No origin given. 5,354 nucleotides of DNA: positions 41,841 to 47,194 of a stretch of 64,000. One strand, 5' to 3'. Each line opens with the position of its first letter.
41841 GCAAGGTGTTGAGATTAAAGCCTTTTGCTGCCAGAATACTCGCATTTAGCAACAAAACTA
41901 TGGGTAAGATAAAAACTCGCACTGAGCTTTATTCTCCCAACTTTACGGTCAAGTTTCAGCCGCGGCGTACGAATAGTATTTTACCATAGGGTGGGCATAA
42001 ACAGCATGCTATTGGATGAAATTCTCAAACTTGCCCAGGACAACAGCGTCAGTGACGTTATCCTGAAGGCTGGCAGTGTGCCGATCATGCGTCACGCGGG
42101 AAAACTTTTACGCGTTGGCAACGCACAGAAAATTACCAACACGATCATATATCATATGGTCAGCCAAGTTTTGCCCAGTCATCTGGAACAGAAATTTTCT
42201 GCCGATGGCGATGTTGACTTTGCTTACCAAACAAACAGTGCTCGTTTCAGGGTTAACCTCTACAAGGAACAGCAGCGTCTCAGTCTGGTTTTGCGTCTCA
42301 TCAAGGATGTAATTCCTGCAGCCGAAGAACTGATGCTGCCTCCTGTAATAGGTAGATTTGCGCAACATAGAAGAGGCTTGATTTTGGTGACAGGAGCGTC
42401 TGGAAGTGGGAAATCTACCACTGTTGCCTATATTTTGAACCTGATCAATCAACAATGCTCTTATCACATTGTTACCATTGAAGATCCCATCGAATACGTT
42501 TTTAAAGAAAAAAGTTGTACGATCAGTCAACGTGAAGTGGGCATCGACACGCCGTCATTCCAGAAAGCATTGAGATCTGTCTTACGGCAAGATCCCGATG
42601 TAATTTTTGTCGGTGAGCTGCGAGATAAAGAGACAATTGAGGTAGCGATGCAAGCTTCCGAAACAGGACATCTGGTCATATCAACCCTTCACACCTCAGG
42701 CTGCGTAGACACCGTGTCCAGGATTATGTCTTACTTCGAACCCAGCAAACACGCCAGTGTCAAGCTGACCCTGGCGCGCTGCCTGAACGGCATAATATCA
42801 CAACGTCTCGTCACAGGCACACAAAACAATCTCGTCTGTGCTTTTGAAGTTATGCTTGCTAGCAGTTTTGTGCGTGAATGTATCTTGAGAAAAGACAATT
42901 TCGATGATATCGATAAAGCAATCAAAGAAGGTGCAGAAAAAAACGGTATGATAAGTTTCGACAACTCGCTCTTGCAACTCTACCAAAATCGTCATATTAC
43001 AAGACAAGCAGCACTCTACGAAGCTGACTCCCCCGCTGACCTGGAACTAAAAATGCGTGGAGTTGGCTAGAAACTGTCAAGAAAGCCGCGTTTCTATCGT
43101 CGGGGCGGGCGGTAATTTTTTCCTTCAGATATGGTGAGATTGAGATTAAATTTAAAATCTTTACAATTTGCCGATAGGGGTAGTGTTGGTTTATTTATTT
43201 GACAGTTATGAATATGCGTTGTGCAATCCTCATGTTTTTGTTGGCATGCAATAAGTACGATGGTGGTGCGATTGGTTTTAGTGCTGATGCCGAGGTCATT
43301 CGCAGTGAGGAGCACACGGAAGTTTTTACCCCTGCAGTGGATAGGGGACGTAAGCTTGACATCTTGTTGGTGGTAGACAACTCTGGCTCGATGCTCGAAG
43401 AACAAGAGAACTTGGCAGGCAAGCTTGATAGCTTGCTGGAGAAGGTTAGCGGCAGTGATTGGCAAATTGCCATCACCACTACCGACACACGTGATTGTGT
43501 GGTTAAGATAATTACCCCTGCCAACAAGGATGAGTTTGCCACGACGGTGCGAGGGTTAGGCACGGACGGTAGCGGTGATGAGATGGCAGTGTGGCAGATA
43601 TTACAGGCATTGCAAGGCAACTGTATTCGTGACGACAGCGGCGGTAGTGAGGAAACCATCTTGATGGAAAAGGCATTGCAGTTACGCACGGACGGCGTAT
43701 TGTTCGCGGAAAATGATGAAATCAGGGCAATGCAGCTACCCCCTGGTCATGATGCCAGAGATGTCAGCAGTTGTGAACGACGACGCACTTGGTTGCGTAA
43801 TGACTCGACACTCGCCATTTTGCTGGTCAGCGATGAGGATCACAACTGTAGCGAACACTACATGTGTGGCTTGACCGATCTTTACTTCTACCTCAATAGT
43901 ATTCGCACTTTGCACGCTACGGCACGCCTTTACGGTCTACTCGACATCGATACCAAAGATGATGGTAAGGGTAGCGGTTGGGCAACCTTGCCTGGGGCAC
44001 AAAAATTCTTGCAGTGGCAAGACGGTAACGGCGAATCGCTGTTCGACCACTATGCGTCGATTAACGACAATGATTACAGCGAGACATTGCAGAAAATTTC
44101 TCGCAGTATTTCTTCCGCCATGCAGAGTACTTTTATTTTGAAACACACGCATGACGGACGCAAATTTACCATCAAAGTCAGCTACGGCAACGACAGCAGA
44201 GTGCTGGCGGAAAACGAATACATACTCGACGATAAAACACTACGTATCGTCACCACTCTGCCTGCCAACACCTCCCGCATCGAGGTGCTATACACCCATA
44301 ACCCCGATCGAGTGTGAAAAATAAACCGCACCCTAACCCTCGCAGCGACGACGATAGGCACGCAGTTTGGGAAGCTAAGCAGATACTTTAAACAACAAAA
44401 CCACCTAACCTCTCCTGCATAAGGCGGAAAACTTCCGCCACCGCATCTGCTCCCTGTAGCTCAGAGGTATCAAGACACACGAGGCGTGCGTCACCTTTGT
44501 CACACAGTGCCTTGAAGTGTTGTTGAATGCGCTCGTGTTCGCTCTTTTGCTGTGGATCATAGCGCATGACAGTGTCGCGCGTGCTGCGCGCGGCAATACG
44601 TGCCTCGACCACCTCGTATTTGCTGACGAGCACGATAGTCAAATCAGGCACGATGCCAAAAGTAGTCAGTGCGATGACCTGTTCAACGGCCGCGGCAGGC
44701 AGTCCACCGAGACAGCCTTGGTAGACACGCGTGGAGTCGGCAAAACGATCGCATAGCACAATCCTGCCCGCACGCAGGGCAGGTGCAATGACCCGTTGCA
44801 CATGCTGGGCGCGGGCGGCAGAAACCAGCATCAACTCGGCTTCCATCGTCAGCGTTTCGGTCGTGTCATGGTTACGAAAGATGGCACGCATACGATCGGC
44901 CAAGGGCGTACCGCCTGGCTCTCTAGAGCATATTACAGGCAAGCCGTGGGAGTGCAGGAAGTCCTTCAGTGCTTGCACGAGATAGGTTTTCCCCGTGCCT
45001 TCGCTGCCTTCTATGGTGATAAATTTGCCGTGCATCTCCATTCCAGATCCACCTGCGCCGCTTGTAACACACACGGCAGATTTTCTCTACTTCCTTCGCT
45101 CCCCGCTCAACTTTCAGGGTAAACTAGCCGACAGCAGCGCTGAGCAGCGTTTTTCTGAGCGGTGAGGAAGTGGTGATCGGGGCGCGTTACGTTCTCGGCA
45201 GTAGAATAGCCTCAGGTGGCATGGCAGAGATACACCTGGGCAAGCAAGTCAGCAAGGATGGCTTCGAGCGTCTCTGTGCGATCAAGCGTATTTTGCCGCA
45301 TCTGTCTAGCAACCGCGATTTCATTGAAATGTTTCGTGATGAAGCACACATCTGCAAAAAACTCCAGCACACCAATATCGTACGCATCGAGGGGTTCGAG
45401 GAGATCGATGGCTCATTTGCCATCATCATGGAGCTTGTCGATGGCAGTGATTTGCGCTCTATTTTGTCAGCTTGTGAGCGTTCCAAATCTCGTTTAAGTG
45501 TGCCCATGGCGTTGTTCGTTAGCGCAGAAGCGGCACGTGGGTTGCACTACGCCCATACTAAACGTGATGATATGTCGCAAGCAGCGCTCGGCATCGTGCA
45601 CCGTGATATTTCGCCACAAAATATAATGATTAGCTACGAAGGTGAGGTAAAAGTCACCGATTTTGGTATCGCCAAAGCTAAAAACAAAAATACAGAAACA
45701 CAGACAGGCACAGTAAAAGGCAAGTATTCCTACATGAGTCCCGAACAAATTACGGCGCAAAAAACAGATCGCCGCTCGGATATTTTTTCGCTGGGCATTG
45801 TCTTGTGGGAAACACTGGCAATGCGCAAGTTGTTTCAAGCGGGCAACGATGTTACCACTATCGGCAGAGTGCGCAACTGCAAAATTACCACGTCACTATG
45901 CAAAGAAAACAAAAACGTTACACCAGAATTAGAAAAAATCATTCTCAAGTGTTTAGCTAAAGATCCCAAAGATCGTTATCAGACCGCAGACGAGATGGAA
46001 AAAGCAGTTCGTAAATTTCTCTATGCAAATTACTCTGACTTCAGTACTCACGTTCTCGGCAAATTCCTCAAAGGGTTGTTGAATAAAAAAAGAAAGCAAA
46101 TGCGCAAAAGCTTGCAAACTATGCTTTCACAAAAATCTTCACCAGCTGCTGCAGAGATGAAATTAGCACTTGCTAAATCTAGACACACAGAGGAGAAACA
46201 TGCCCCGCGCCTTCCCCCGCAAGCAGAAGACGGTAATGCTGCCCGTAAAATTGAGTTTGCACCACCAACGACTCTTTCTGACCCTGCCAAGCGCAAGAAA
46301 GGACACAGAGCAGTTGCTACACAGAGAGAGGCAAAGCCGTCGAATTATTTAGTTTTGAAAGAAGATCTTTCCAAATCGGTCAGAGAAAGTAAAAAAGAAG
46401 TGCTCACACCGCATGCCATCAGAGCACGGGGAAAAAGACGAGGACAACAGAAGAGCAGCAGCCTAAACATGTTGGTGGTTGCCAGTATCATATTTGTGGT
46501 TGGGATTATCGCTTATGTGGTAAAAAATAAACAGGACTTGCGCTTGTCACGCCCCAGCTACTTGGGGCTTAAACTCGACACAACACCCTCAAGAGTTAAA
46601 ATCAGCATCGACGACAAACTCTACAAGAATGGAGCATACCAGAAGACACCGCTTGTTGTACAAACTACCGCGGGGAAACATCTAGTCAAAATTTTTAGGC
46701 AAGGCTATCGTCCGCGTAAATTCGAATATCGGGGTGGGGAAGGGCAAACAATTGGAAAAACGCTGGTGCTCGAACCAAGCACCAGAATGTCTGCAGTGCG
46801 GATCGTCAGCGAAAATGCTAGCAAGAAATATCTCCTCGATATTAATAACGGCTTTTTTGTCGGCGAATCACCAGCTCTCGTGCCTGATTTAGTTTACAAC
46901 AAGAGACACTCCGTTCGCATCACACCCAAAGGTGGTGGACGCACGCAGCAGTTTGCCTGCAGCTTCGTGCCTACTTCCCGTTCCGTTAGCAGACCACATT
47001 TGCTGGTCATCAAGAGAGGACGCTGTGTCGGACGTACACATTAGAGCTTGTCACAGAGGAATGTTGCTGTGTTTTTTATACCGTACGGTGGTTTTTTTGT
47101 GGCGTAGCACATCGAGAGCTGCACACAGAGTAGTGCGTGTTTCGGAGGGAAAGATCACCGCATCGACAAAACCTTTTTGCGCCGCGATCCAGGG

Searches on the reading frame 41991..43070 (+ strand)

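Call 20: search_protein_families(library=pfam, proteins=[window:41991-43070:+], max_evalue=0.001)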
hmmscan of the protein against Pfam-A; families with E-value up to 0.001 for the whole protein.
window:41991-43070:+ (359 aa): 4 families
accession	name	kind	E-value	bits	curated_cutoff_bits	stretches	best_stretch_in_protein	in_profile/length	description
PF00437.27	T2SSE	-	3.7e-48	164.5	24.9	1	34-275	41-279/370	Type II/IV secretion system protein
PF13191.12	AAA_16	-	2.5e-05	25.3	32.6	1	121-163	17-56/167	AAA ATPase domain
PF13401.12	AAA_22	-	2.8e-05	24.9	27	1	126-166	3-33/130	AAA domain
PF13555.12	AAA_29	-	0.00016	21.8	27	1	124-152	18-47/61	P-loop containing region of AAA domain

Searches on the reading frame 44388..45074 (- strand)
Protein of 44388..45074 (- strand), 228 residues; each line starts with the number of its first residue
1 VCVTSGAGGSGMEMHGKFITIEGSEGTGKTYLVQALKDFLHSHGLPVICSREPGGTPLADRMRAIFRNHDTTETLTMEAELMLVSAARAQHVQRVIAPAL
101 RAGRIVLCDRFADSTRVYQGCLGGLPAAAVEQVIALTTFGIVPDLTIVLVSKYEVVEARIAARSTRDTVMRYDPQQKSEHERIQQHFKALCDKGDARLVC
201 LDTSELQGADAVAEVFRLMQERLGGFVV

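Call 20: search_protein_families(library=pfam, proteins=[window:44388-45074:-], max_evalue=0.001)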
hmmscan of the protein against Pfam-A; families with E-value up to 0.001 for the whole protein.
window:44388-45074:- (228 aa): 4 families
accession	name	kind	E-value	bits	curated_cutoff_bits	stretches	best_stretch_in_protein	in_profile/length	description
PF02223.23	Thymidylate_kin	-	1.9e-32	112.9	27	1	21-205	1-176/185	Thymidylate kinase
PF13521.12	AAA_28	-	3.1e-08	34.4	27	1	19-136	2-107/164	AAA domain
PF13401.12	AAA_22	-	1.6e-06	28.9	27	1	15-72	4-61/130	AAA domain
PF13191.12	AAA_16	-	0.00045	21.2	32.6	0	17-113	25-104/167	AAA ATPase domain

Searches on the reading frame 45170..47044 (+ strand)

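Call 20: search_protein_families(library=pfam, proteins=[window:45170-47044:+], max_evalue=0.001)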
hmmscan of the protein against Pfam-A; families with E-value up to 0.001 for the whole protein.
window:45170-47044:+ (624 aa): 3 families
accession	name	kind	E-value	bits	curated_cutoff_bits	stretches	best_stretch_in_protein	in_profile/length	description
PF00069.31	Pkinase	-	2.5e-44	152.1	31.7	1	9-274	3-256/263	Protein kinase domain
PF07714.23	PK_Tyr_Ser-Thr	-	6.2e-39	134.3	23.1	1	10-271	4-250/258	Protein tyrosine and serine/threonine kinase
PF17667.7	Pkinase_fungal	-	0.00055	19.2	24.1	0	141-202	307-373/387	Fungal protein kinase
